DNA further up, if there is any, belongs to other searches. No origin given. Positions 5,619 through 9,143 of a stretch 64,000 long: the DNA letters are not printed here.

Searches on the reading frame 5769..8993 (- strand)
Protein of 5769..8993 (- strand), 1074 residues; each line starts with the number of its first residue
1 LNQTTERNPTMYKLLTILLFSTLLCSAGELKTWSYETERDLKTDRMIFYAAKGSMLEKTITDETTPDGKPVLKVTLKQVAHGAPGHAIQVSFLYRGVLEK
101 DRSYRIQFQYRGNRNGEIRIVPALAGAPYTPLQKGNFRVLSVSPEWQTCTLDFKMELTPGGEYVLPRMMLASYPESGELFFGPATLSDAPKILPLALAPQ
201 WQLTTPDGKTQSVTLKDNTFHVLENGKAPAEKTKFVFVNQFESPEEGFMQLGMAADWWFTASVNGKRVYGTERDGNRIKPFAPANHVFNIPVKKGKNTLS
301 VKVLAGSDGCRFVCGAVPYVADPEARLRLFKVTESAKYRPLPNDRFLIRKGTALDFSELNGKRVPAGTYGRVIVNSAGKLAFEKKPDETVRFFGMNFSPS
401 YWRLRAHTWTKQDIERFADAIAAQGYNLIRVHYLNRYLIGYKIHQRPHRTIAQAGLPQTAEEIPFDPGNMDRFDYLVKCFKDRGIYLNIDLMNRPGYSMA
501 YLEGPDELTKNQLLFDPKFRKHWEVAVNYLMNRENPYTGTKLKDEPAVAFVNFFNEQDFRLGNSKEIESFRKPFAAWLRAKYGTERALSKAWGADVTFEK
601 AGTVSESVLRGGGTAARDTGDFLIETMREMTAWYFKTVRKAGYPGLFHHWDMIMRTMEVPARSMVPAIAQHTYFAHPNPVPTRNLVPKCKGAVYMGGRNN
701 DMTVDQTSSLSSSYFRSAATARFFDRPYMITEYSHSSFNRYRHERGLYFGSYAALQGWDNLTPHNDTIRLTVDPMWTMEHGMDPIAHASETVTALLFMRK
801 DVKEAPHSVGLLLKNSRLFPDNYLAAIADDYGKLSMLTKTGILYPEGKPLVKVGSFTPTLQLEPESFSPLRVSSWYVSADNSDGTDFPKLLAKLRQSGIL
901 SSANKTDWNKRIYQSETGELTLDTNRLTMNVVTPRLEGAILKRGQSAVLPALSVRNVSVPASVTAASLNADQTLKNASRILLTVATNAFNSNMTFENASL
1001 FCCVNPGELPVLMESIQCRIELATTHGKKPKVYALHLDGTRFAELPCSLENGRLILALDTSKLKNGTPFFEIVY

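Call 4: search_protein_families(library=pfam, proteins=[window:5769-8993:-])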
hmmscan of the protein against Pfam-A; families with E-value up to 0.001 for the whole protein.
window:5769-8993:- (1074 aa): 1 family
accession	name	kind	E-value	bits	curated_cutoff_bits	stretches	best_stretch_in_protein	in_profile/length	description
PF00150.24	Cellulase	-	4.9e-05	23.4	23.5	1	390-501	8-89/272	Cellulase (glycosyl hydrolase family 5)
